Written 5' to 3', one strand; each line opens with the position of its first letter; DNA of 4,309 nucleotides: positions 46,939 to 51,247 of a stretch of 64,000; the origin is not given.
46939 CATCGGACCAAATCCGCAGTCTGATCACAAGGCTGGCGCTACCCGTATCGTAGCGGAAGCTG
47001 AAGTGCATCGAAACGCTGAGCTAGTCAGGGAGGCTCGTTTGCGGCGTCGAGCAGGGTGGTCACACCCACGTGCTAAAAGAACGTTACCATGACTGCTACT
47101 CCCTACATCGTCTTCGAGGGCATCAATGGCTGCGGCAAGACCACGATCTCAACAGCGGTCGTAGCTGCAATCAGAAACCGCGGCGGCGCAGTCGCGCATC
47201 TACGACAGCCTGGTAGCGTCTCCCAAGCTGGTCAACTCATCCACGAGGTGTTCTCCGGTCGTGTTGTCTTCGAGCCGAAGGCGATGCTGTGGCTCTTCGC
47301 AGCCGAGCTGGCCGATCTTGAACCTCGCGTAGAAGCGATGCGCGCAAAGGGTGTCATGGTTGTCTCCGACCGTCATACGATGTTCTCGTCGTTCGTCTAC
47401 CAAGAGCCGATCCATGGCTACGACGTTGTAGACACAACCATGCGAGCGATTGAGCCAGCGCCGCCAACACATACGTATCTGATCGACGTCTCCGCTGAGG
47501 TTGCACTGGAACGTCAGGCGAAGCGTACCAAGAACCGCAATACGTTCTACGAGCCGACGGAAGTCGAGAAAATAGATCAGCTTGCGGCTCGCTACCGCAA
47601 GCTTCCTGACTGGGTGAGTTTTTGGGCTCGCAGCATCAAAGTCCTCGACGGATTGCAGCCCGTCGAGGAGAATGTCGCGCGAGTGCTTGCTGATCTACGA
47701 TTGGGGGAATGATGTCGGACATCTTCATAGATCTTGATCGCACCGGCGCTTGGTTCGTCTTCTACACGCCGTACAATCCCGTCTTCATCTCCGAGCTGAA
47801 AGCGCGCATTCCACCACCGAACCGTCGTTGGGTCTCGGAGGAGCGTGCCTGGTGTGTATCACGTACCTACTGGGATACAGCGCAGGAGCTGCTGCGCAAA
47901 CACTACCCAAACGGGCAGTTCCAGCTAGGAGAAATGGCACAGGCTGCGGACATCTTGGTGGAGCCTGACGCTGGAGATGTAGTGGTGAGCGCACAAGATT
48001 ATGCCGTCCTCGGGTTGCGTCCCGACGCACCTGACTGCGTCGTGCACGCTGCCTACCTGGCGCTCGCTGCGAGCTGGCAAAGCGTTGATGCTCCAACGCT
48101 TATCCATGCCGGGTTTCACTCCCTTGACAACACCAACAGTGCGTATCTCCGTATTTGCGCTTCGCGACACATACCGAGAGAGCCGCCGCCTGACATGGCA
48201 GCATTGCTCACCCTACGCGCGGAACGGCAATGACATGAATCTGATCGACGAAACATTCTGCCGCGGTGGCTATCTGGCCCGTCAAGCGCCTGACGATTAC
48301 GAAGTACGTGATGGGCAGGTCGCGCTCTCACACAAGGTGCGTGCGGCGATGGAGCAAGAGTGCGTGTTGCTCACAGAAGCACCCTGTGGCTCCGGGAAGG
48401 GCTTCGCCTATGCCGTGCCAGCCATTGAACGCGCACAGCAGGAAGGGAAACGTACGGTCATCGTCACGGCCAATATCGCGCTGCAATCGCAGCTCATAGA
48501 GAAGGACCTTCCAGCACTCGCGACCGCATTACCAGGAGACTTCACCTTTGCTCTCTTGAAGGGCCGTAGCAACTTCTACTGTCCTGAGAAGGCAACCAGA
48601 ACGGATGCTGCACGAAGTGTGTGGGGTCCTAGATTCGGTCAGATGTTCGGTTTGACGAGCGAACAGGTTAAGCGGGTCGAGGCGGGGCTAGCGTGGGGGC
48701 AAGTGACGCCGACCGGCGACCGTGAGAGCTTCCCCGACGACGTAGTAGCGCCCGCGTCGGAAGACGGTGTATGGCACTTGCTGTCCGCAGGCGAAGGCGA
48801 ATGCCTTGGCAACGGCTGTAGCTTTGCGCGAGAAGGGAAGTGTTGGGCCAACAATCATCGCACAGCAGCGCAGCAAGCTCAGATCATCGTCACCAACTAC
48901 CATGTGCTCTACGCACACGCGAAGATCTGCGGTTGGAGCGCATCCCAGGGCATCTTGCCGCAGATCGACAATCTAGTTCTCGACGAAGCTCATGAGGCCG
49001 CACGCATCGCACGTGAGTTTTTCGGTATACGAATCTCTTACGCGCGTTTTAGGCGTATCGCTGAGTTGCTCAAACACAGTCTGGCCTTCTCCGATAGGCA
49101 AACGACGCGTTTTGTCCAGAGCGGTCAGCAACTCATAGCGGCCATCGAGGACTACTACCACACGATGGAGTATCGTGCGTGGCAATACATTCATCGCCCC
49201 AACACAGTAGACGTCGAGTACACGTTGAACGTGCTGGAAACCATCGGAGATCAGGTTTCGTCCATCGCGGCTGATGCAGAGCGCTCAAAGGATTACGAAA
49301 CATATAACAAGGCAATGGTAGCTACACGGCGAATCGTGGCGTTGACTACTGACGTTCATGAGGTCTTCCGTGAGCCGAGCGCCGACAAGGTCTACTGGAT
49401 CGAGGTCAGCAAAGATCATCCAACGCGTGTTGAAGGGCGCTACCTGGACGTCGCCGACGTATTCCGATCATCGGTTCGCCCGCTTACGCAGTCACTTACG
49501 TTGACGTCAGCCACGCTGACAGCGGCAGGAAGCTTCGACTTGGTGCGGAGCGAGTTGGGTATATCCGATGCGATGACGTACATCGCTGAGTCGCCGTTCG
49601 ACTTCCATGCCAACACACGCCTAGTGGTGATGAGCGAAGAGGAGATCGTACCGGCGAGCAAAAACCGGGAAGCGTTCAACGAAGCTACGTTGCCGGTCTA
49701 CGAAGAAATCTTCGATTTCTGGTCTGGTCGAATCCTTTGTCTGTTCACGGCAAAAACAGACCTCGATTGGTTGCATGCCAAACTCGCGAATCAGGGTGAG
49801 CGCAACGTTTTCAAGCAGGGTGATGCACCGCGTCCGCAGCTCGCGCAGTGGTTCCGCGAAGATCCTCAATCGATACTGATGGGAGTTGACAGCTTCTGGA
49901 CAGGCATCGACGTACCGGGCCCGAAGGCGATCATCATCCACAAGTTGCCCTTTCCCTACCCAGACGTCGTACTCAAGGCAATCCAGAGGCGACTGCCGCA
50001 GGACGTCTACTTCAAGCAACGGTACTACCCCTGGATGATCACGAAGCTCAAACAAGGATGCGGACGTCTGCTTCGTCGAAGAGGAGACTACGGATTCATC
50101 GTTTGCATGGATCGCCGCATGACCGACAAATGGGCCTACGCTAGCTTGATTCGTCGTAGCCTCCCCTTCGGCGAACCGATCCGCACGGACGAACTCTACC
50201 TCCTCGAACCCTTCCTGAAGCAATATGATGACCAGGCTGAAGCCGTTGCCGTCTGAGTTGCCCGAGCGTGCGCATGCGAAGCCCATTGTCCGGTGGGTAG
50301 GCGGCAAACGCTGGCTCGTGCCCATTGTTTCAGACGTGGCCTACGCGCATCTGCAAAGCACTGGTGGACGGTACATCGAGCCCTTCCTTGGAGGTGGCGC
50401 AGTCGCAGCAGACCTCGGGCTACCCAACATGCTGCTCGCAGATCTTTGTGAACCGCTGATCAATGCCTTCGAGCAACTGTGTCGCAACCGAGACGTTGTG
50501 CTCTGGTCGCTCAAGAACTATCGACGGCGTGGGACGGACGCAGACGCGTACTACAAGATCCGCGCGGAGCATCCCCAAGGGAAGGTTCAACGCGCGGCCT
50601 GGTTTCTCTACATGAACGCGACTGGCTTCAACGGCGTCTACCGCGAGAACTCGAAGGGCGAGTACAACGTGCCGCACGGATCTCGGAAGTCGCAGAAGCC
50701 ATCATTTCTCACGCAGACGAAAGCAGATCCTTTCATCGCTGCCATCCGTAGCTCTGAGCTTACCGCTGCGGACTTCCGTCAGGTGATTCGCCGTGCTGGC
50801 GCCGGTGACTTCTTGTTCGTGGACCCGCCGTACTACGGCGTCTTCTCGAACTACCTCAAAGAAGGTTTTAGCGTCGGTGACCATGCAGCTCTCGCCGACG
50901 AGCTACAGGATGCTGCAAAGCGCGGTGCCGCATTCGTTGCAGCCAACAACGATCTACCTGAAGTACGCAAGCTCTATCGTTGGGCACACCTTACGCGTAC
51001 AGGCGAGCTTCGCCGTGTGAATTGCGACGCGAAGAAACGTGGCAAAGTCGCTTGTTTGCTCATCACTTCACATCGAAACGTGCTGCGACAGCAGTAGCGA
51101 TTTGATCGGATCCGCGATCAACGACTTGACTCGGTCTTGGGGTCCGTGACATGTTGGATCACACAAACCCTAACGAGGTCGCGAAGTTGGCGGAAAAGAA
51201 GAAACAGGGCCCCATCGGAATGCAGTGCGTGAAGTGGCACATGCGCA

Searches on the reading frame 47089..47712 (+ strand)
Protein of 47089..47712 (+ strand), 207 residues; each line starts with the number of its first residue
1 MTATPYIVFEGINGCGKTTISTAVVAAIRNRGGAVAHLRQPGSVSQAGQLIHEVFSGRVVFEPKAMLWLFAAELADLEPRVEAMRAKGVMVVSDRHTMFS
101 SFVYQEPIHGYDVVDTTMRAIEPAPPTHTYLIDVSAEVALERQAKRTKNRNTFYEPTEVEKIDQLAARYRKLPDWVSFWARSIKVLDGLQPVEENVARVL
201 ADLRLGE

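Call 9: search_protein_families(library=phrogs, proteins=[window:47089-47712:+], max_evalue=0.001)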
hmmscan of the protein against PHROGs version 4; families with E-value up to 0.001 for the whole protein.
window:47089-47712:+ (207 aa): 3 families
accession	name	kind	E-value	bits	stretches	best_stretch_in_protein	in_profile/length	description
phrog_761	-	other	4e-15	57.3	1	4-202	19-210/362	thymidylate kinase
phrog_16057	-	other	1e-10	42.3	1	5-202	6-205/363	thymidylate kinase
phrog_800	-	head and packaging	0.00031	20.5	1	6-203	34-220/511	terminase small subunit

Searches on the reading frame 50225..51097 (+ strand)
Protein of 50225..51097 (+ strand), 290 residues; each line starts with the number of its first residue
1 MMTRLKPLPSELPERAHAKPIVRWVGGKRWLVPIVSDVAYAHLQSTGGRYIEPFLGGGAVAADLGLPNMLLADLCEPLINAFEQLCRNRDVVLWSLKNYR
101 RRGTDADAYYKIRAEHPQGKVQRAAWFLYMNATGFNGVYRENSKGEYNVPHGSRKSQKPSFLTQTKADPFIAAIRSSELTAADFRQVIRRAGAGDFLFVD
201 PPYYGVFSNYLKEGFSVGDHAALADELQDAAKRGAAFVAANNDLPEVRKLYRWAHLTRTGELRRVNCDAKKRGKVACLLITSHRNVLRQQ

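Call 8: search_protein_families(library=phrogs, proteins=[window:50225-51097:+], max_evalue=0.001)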
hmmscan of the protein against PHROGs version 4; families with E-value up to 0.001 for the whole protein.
window:50225-51097:+ (290 aa): 4 families
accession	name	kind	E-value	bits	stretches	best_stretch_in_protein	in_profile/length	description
phrog_56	-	other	6.1e-53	182.1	1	11-280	54-320/647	DNA methyltransferase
phrog_116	-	other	4.9e-36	125.3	1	20-274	512-769/779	DNA methyltransferase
phrog_26700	-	unknown function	1.2e-27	97.6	1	19-284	7-277/552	-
phrog_1996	-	other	1.2e-10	42.5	1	170-252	30-112/150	DNA methyltransferase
